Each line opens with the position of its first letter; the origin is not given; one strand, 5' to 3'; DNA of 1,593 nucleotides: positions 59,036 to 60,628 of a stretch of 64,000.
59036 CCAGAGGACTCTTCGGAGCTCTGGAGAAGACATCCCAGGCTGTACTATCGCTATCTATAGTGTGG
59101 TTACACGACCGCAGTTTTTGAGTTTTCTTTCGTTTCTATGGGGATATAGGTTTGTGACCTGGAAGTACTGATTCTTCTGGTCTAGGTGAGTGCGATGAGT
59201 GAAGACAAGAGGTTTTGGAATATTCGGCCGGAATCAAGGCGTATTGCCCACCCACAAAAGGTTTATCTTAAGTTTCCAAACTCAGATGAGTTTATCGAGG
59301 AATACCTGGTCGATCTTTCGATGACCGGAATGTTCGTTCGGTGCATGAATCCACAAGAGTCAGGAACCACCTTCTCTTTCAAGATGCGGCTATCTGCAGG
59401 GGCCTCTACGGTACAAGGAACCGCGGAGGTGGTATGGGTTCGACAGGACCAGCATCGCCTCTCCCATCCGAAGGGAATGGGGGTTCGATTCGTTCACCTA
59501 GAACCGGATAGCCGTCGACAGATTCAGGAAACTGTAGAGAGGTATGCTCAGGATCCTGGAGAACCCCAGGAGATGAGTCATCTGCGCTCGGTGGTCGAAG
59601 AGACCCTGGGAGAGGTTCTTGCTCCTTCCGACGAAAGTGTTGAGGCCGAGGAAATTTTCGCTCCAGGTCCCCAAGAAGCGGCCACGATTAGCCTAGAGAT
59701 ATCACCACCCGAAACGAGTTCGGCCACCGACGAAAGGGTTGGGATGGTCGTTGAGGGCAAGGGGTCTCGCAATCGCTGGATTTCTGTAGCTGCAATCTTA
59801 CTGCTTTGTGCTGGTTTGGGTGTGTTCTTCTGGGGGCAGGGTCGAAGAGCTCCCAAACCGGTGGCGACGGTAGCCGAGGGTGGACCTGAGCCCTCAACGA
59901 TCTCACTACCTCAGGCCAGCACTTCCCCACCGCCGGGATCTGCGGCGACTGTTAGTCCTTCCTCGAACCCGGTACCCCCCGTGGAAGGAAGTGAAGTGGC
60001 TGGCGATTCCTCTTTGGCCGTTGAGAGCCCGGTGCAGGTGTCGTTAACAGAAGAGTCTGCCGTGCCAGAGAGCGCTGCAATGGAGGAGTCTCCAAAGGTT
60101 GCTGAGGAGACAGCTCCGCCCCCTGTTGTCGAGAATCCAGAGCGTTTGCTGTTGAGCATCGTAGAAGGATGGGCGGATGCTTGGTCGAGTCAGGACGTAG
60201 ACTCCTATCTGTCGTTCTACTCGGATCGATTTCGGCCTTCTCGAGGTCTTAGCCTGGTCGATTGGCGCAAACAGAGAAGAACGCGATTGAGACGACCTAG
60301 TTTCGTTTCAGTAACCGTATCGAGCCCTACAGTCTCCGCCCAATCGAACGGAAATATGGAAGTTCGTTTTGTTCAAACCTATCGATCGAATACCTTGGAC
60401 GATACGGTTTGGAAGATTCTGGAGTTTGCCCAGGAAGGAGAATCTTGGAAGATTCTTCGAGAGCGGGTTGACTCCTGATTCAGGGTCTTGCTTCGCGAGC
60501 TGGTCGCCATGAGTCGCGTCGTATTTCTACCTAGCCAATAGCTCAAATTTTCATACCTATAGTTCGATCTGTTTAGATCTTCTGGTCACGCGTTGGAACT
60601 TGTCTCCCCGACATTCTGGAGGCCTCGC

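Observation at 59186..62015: Tandem paralogs: cytoplasmic PilZ domain - single TM - Pro/Ser linker - periplasmic NTF2-like domain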

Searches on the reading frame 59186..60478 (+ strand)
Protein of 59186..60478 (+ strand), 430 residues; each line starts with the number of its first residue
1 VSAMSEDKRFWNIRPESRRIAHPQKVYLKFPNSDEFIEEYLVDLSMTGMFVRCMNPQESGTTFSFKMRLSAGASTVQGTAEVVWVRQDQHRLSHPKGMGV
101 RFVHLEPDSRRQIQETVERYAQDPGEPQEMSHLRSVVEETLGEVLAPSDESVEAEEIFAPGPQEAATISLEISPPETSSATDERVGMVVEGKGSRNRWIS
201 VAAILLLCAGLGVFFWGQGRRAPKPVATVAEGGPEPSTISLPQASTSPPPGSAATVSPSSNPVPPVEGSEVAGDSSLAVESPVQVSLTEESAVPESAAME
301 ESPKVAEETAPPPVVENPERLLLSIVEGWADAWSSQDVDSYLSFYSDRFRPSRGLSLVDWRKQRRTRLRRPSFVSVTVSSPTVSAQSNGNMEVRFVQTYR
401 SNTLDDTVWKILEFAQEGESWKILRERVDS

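Call 3: search_protein_families(library=pfam, proteins=[window:59186-60478:+], max_evalue=1)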
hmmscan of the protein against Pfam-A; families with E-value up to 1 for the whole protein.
window:59186-60478:+ (430 aa): 2 families
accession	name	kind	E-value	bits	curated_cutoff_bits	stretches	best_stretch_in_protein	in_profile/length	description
PF24125.1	Cds6_C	-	9.8e-16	58.5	27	1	322-426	2-110/111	Cds6 C-terminal NTF2-like domain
PF07238.19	PilZ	-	1.9e-12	47.9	22.5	1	16-117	4-100/102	PilZ domain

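Call 4: search_protein_families(library=ncbifam, proteins=[window:59186-60478:+], max_evalue=1)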
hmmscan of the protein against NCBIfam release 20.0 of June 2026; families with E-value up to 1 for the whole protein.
window:59186-60478:+ (430 aa): 2 families
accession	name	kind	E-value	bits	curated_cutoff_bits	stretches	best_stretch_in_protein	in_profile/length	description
TIGR02266.1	gmx_TIGR02266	paralog_domain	1.5e-20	73.2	68.7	1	25-118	5-96/96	TIGR02266 family protein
NF033761.1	gliding_GltJ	equivalog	0.061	12.4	450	1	137-314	312-486/671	adventurous gliding motility protein GltJ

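Call 7: find_homologous_proteins(query=window:59186-60478:+)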
Query window:59186-60478:+ (430 aa): 38 proteins with E <= 0.001 among 8000 candidates.
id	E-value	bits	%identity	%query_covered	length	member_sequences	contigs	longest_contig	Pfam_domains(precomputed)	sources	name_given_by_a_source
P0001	2.5e-278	941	100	99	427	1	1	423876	PF07238.20,PF24125.2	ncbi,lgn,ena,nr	ncbi:MAG: TIGR02266 family protein [Deltaproteobacteria bacterium]|nr:TIGR02266 family protein [Delt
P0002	4.5e-89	317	44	99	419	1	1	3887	PF07238.20,PF24125.2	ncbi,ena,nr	ncbi:MAG: PilZ domain-containing protein [Acidobacteria bacterium]|nr:PilZ domain-containing protein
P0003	9.9e-89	316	43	99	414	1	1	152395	PF07238.20,PF24125.2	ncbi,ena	-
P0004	1.2e-86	310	43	99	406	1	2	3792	PF07238.20,PF24125.2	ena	-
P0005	3.3e-82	295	58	41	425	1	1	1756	PF07238.20,PF24125.2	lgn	-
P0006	1.8e-75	273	53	44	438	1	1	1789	PF07238.20,PF24125.2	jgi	jgi:uncharacterized protein (TIGR02266 family)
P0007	1.6e-72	263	40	97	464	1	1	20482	PF07238.20,PF24125.2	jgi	-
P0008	5.1e-72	261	56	51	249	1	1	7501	PF07238.20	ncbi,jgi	-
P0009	6.0e-72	261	59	33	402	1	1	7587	PF07238.20,PF24125.2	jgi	jgi:uncharacterized protein (TIGR02266 family)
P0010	4.2e-53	199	33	98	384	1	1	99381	PF07238.20,PF24125.2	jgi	-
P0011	9.0e-46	175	33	97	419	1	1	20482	PF07238.20,PF24125.2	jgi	-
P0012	2.5e-45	173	37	34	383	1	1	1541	PF07238.20,PF24125.2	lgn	-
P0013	3.3e-45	173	53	36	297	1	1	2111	PF07238.20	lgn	-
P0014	1.7e-44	171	31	96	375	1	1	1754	PF07238.20,PF24125.2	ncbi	-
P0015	2.7e-43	167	35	32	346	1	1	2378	PF07238.20,PF24125.2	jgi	-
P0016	2.8e-43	167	31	96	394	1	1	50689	PF07238.20,PF24125.2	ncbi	-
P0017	4.3e-42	163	32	96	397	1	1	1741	PF07238.20,PF24125.2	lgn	-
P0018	4.9e-41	159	38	28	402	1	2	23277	PF07238.20,PF24125.2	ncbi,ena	-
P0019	1.2e-40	158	30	96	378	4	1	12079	PF07238.20,PF24125.2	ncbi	-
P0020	4.3e-40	156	32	96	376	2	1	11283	PF07238.20,PF24125.2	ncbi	-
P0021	4.6e-40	156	39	26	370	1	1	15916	PF07238.20,PF24125.2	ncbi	-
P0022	5.2e-40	156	45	24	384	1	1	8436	PF07238.20,PF24125.2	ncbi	-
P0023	5.6e-39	152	32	97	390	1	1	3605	PF07238.20,PF24125.2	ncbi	-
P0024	1.3e-38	151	29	97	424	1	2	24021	PF07238.20,PF24125.2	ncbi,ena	-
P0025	7.1e-38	149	27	97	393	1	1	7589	PF07238.20,PF24125.2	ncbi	-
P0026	3.7e-37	146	42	26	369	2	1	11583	PF07238.20,PF24125.2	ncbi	-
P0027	8.8e-37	145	44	25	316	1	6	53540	PF07238.20,PF24125.2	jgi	jgi:uncharacterized protein (TIGR02266 family)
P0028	1.0e-36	145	42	26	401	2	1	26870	PF07238.20,PF24125.2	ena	-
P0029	2.1e-36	144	41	26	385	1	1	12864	PF07238.20,PF24125.2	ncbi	-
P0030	2.2e-36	144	44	25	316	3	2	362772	PF07238.20,PF24125.2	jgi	jgi:uncharacterized protein (TIGR02266 family)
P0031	4.3e-34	136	41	27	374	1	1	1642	PF07238.20,PF24125.2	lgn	-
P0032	3.2e-29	120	34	37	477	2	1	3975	PF07238.20,PF24125.2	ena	-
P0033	9.9e-29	119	39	30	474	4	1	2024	PF07238.20,PF24125.2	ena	-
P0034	7.6e-26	109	50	27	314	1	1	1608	PF13431.13,PF24125.2,PF13414.13,PF13176.13,PF13428.13,PF14559.13,PF11846.15,PF00515.35,PF13424.13,PF13432.13,PF13181.13,PF14561.13,PF07719.24,PF13174.13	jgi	-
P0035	2.8e-14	71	32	37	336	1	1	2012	PF14559.13,PF13431.13,PF24125.2,PF13414.13,PF00515.35,PF13424.13,PF13432.13,PF13428.13,PF13181.13,PF07719.24,PF13174.13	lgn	-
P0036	5.3e-13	67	33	27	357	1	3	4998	PF13431.13,PF24125.2,PF14534.13,PF13414.13,PF13428.13,PF14559.13,PF13371.13,PF00515.35,PF13424.13,PF13432.13,PF13181.13,PF07719.24,PF13174.13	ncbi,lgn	-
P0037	3.4e-8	51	31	24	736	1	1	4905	PF24125.2,PF14534.13,PF13474.13,PF03734.20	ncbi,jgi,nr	ncbi:MAG: L,D-transpeptidase family protein [Deltaproteobacteria bacterium]|jgi:murein L,D-transpept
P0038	4.6e-8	51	29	43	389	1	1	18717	PF13431.13,PF24125.2,PF13414.13,PF13176.13,PF13428.13,PF14559.13,PF13371.13,PF00515.35,PF13424.13,PF13432.13,PF13181.13,PF07719.24,PF13174.13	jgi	-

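Call 14: search_solved_structures(query=window:59186-60478:+, max_evalue=1, show_alignments=4)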
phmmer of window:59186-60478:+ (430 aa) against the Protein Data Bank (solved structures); distinct sequences matched with E-value up to 1: 6.
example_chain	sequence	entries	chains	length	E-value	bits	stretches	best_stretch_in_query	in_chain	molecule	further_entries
7o21_A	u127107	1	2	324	9.1e-10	41.4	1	322-427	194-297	Uncharacterized conserved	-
3h3h_A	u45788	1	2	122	0.069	15.4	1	327-355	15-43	uncharacterized SnoaL-like protein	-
4xzz_A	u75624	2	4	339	0.13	14.5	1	318-387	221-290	Conserved hypothetical secreted protein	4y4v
9lts_C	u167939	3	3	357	0.15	14.3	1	203-300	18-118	Photosynthetic reaction center cytochrome c subunit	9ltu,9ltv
8yy9_C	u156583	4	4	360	0.19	14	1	208-300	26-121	Photosynthetic reaction center cytochrome c subunit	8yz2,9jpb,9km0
4beh_A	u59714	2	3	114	0.53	12.5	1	176-243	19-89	60S ACIDIC RIBOSOMAL PROTEIN P1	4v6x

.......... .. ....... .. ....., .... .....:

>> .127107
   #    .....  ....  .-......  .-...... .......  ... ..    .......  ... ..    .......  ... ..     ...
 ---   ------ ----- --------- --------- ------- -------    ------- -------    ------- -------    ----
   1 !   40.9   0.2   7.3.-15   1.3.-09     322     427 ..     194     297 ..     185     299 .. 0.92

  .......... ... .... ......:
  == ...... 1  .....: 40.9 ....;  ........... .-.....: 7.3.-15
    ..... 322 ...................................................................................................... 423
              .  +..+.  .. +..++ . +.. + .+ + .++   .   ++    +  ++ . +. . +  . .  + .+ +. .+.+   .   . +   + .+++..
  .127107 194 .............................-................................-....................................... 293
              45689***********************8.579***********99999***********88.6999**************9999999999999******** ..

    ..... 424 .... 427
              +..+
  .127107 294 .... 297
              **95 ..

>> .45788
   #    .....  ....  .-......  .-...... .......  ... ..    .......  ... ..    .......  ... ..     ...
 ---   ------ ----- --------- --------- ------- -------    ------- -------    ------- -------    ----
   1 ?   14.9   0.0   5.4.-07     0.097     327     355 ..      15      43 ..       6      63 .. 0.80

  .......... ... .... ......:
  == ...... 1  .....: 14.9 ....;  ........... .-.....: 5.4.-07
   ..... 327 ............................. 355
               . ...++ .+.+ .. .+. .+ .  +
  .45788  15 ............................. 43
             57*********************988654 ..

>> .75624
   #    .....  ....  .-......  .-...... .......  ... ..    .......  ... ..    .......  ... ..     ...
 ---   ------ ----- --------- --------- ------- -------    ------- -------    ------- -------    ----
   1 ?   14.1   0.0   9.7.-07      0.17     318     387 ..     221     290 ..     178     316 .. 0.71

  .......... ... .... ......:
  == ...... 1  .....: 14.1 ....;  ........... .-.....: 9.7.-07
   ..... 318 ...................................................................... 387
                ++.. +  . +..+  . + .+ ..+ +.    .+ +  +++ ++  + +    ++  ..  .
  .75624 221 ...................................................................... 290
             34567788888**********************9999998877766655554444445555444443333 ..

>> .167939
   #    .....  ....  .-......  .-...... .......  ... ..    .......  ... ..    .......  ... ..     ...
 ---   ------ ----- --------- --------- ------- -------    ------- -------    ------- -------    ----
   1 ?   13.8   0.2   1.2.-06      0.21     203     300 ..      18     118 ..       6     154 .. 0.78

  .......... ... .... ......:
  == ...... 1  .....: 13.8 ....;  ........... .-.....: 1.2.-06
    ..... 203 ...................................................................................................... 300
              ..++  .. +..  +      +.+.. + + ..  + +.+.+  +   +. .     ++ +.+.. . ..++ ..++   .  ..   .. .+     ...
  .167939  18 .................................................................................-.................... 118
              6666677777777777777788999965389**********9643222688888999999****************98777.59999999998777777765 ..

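Call 15: find_encoding_contigs(protein=P0003, flank=10000, max_places=2)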
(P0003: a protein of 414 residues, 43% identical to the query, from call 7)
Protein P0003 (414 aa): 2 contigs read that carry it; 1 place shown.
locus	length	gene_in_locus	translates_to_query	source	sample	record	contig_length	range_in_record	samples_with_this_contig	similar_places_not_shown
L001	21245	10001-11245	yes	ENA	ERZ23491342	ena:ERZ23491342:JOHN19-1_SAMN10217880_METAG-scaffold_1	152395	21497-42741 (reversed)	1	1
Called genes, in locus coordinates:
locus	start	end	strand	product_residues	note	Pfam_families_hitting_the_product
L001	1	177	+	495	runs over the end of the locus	PF04932:Wzy_C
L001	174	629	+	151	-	PF13414:TPR_11 (faint), PF07719:TPR_2 (faint), PF13432:TPR_16 (faint), PF00515:TPR_1 (faint), PF13181:TPR_8 (faint)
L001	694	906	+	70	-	PF14384:BrnA_antitoxin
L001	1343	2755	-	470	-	PF13727:CoA_binding_3 (weak), PF02397:Bac_transf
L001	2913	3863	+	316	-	PF02219:MTHFR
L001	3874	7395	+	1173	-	PF02574:S-methyl_trans, PF00809:Pterin_bind, PF02607:B12-binding_2, PF02310:B12-binding, PF02965:Met_synt_B12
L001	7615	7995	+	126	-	-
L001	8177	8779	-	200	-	PF04972:BON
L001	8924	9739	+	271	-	PF03976:PPK2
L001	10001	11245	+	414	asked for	PF07238:PilZ, PF24125:Cds6_C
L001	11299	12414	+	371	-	PF07238:PilZ, PF24125:Cds6_C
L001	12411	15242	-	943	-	PF00133:tRNA-synt_1, PF09334:tRNA-synt_1g, PF01406:tRNA-synt_1e (weak), PF08264:Anticodon_1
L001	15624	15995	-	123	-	PF01475:FUR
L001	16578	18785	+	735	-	PF13620:CarboxypepD_reg, PF13715:CarbopepD_reg_2 (weak), PF07715:Plug, PF00593:TonB_dep_Rec_b-barrel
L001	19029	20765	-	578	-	PF07719:TPR_2 (faint), PF13428:TPR_14 (faint), PF13432:TPR_16, PF23914:TPR_CcmH_CycH (weak), PF14559:TPR_19 (weak), PF13517:FG-GAP_3 (weak), PF01839:FG-GAP (weak), PF13517:FG-GAP_3 (weak), +2 more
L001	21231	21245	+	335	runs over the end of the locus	PF01145:Band_7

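Call 16: find_encoding_contigs(protein=P0007, flank=10000, max_places=2)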
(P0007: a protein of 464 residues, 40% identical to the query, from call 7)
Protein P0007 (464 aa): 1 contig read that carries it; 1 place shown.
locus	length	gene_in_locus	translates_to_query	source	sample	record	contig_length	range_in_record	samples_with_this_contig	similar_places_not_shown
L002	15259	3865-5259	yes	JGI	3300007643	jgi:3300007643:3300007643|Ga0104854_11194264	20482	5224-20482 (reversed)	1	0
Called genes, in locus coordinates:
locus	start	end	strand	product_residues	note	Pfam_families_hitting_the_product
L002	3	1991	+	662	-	?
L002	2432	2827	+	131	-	PF07681:DoxX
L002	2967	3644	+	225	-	PF03976:PPK2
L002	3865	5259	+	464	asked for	PF07238:PilZ, PF24125:Cds6_C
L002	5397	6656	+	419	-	PF07238:PilZ, PF24125:Cds6_C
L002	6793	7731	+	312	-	PF02254:TrkA_N (faint), PF02737:3HCDH_N, PF03446:NAD_binding_2 (weak), PF00725:3HCDH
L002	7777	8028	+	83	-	PF00550:PP-binding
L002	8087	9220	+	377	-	PF02771:Acyl-CoA_dh_N, PF02770:Acyl-CoA_dh_M, PF00441:Acyl-CoA_dh_1, PF08028:Acyl-CoA_dh_2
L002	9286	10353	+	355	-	PF00702:Hydrolase (faint), PF13419:HAD_2 (weak)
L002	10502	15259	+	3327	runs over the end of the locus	?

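Call 17: find_encoding_contigs(protein=P0010, flank=10000, max_places=2)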
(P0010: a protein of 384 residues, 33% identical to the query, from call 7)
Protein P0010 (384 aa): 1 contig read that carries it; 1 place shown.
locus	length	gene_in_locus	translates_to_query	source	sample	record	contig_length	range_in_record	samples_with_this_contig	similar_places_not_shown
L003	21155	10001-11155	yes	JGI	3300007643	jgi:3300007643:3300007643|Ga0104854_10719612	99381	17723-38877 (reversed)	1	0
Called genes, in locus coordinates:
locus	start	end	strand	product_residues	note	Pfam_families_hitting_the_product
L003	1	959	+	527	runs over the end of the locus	PF13371:TPR_9 (faint), PF13424:TPR_12 (faint), PF13428:TPR_14 (faint), PF13432:TPR_16, PF14559:TPR_19 (weak), PF13432:TPR_16, PF14559:TPR_19, PF13432:TPR_16 (weak), +14 more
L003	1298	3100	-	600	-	-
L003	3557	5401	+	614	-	PF13517:FG-GAP_3, PF01839:FG-GAP (weak), PF07593:UnbV_ASPIC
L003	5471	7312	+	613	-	PF13519:VWA_2 (weak)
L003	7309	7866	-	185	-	PF01288:HPPK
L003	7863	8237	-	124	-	PF02152:FolB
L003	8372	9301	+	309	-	PF07920:DUF1684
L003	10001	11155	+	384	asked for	PF07238:PilZ, PF24125:Cds6_C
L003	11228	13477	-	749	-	PF00912:Transgly, PF00905:Transpeptidase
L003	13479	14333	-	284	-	PF02634:FdhD-NarQ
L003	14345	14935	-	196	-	PF12804:NTP_transf_3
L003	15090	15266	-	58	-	-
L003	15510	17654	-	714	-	PF04389:Peptidase_M28, PF05343:Peptidase_M42 (faint)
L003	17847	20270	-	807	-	PF00676:E1_dh, PF02779:Transket_pyr, PF02780:Transketolase_C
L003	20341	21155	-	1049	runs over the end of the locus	PF00873:ACR_tran, PF03176:MMPL (weak)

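Call 18: find_encoding_contigs(protein=P0016, flank=8000, max_places=2)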
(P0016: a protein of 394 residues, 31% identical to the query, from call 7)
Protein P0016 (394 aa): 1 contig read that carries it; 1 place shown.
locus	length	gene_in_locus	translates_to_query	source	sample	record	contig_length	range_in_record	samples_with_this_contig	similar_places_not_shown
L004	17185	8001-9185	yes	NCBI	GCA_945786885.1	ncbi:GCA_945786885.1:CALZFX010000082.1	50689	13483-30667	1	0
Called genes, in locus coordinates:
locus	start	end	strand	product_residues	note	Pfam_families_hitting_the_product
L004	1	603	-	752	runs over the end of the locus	PF07610:DUF1573 (faint), PF15780:ASH (faint), PF22544:HYDIN_VesB_CFA65-like_Ig, PF24507:Ig_CFAP65_4th (faint), PF24770:Ig-CFAP74_2 (faint), PF24771:Ig_CFAP74_1st (faint), PF22073:Cep192_D4 (weak), PF22544:HYDIN_VesB_CFA65-like_Ig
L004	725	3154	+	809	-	PF02190:LON_substr_bdg, PF00004:AAA, PF07728:AAA_5, PF22667:Lon_lid, PF05362:Lon_C, PF13541:ChlI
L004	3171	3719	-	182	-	PF01288:HPPK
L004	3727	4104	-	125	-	PF02152:FolB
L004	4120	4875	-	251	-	PF00106:adh_short, PF08659:KR, PF13561:adh_short_C2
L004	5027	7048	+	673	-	PF26549:Tricorn_N (faint), PF02897:Peptidase_S9_N (faint), PF26550:Tricorn_2nd (faint), PF01738:DLH, PF02129:Peptidase_S15, PF00561:Abhydrolase_1 (weak), PF20434:BD-FAE, PF00326:Peptidase_S9, +1 more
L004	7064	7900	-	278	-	-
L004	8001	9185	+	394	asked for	PF07238:PilZ, PF24125:Cds6_C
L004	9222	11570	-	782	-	PF00912:Transgly, PF00905:Transpeptidase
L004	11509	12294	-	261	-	PF01026:TatD_DNase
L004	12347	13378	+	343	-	PF00535:Glycos_transf_2, PF10111:Glyco_tranf_2_2, PF13641:Glyco_tranf_2_3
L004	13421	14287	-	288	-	PF02634:FdhD-NarQ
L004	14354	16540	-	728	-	PF00384:Molybdopterin, PF01568:Molydop_binding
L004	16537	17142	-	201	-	PF12804:NTP_transf_3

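Call 19: find_encoding_contigs(protein=P0030, flank=8000, max_places=2)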
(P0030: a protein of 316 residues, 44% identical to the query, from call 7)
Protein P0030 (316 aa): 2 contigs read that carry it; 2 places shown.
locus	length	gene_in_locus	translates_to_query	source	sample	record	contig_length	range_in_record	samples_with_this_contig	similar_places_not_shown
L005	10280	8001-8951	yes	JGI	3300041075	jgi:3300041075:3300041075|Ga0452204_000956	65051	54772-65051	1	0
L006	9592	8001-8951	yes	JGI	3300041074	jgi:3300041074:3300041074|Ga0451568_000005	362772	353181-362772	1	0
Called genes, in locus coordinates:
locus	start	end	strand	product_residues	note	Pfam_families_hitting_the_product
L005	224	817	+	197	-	-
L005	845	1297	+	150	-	-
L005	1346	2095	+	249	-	PF00117:GATase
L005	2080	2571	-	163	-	-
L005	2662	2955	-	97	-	PF00216:Bac_DNA_binding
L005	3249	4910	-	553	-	PF16697:Yop-YscD_cpl, PF00498:FHA, PF01590:GAF, PF13185:GAF_2, PF13492:GAF_3, PF07228:SpoIIE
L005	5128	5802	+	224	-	PF01346:FKBP_N, PF00254:FKBP_C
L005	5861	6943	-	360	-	PF00924:MS_channel_2nd, PF21082:MS_channel_3rd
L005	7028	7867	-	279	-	-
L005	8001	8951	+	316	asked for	PF07238:PilZ, PF24125:Cds6_C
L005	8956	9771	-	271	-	PF23862:CdsD_C, PF16537:T2SSB (weak)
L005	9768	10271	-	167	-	PF13401:AAA_22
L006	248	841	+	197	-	-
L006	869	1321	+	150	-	-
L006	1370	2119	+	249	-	PF00117:GATase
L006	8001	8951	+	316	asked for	PF07238:PilZ, PF24125:Cds6_C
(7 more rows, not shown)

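Call 20: find_encoding_contigs(protein=P0024, flank=8000, max_places=2)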
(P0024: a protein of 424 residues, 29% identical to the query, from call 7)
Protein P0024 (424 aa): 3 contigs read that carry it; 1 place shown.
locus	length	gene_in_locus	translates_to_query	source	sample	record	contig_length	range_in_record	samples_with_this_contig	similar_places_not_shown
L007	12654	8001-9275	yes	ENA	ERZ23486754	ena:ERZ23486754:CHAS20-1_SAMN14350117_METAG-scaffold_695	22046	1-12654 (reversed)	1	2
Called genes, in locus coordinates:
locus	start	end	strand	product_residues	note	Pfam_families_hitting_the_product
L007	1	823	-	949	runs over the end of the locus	PF07695:7TMR-DISM_7TM, PF00512:HisKA, PF02518:HATPase_c, PF00072:Response_reg, PF01627:Hpt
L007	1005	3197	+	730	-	-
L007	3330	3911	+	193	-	PF04945:YHS (weak)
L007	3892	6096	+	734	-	PF00512:HisKA (weak), PF02518:HATPase_c, PF00072:Response_reg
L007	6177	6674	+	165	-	PF00072:Response_reg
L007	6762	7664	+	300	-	PF13428:TPR_14 (faint), PF14559:TPR_19 (weak), PF00027:cNMP_binding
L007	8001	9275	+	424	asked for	PF07238:PilZ, PF24125:Cds6_C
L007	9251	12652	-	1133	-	?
